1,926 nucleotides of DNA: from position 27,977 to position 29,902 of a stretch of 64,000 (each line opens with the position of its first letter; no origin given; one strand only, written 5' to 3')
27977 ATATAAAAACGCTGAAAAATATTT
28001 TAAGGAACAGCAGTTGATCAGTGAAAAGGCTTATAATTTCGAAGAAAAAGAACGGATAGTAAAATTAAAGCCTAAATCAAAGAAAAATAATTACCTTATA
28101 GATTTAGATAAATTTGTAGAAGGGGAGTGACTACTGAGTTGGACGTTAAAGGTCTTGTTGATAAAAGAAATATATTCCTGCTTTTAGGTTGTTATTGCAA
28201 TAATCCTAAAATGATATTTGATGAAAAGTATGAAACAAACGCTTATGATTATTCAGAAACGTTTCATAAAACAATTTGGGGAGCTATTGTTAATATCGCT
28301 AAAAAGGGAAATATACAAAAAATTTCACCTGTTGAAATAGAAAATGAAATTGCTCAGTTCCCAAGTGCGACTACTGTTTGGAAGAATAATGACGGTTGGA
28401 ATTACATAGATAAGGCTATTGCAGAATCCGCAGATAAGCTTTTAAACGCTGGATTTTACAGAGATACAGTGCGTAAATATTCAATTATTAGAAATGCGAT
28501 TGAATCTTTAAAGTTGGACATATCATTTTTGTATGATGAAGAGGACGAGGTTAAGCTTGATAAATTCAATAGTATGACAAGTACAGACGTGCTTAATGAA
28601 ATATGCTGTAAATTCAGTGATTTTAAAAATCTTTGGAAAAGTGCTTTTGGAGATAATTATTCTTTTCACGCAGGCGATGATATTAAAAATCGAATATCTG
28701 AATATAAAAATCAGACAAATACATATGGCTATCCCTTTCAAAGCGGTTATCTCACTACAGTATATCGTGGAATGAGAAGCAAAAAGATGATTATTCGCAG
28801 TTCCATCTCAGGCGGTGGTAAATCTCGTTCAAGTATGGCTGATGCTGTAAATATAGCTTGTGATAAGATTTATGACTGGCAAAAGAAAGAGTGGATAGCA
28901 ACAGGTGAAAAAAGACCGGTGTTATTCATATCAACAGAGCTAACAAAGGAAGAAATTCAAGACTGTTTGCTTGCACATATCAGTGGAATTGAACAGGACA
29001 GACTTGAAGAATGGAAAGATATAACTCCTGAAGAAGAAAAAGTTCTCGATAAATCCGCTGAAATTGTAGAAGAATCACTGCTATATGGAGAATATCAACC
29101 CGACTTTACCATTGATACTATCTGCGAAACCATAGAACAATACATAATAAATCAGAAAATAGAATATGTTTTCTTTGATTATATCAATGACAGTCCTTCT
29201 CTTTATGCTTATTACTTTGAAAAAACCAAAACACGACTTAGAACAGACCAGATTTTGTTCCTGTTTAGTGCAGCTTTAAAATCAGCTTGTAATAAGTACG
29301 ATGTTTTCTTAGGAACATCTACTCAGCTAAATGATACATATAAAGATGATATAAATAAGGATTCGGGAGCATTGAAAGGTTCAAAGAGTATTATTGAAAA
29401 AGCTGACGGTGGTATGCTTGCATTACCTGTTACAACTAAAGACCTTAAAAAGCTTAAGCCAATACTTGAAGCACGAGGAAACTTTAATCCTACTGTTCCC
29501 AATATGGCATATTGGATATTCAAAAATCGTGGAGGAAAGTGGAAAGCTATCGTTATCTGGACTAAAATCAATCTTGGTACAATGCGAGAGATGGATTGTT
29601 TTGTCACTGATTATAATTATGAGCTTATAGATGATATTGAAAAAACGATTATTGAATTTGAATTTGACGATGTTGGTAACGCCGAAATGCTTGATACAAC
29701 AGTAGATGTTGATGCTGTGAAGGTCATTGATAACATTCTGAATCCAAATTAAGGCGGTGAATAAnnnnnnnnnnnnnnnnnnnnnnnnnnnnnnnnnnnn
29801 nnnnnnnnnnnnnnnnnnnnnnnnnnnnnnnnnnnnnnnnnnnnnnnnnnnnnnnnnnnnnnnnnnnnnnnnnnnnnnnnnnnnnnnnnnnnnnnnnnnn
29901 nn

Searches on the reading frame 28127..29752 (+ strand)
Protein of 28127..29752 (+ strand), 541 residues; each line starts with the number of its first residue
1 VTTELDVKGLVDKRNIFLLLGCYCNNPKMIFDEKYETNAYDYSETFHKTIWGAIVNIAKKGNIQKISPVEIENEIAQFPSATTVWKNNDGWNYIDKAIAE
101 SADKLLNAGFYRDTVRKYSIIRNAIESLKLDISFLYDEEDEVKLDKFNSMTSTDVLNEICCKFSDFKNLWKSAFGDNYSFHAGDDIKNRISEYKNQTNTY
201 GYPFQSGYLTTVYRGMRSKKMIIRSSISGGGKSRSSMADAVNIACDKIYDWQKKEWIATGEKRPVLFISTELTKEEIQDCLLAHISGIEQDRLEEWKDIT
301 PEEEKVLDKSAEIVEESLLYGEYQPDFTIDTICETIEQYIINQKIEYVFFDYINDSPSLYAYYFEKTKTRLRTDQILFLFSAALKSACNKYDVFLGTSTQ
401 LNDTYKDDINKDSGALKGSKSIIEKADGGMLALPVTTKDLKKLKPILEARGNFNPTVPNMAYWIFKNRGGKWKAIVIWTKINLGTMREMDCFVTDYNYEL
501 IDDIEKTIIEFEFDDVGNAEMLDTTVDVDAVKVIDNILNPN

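Call 57: search_dna_similar(query=window:28127-29752:+, collection=phages, mode=protein, max_rows=10)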
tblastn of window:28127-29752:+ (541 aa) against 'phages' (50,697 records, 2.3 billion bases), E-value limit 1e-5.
Records with a match: 130; places in all: 130; records where one place covers at least 80% of the query: 102.
Best place of each record, by identity: <60% 130.
By first word of the organism name: Staphylococcus 47; Bacillus 30; Enterococcus 19; Lactobacillus 18; Enterocloster 6; Mammaliicoccus 4; Geobacillus 1; Leuconostoc 1; Arcanobacterium 1; Lactiplantibacillus 1; and 2 more.
By host as written in the record: Staphylococcus sp. 17; Bacillus subtilis BEST7003 9; Lactobacillus plantarum 8; - 7; Enterococcus faecium 5; Bacillus subtilis subsp. subtilis str. 168 5; Enterococcus faecalis ATCC 700802 / V583 4; Bacillus subtilis 4; and 50 more.
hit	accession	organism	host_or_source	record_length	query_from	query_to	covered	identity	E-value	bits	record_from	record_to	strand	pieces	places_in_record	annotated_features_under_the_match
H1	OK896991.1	Geobacillus phage GR1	Geobacillus stearothermophilus ATCC ...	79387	2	512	94%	35.9%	3e-85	294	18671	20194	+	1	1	helicase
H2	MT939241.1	Enterococcus phage 9183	Enterococcus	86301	14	535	96%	35.0%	1e-77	272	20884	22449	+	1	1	replicative DNA helicase | DNA primase | ribosome_binding_site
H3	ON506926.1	Enterococcus phage TJE4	Enterococcus faecium strain UCH5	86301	14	535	96%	35.0%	1e-77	272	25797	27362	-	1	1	hypothetical protein (x2)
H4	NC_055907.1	Enterococcus phage 9183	Enterococcus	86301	14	535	96%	35.0%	1e-77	272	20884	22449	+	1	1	replicative DNA helicase | DNA primase | ribosome_binding_site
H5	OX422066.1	Enterococcus phage Planchet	-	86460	14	534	96%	35.0%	3e-77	271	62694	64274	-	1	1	DnaB-like replicative helicase | DNA primase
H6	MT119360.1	Enterococcus phage nattely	Enterococcus faecalis ATCC 700802 / V583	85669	14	526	95%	35.0%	1e-73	260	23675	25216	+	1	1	hypothetical protein | repeat_region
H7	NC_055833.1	Enterococcus phage nattely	Enterococcus faecalis ATCC 700802 / V583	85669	14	526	95%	35.0%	1e-73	260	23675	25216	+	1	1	hypothetical protein | repeat_region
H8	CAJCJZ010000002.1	Enterococcus phage vB_EfaS_140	Gamoneu cheese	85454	14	526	95%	35.0%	1e-73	260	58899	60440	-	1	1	Replicative DNA helicase (DnaB) (EC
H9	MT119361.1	Enterococcus phage vipetofem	Enterococcus faecalis ATCC 700802 / V583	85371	14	526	95%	34.9%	2e-73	260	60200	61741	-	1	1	hypothetical protein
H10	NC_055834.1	Enterococcus phage vipetofem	Enterococcus faecalis ATCC 700802 / V583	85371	14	526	95%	34.9%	2e-73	260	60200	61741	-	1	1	hypothetical protein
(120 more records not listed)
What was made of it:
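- Tried and rejected: The host therefore remains unknown beyond 'Bacillota-type phage': the helicase is 35% identical to those of Geobacillus and Enterococcus phages (call 57).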
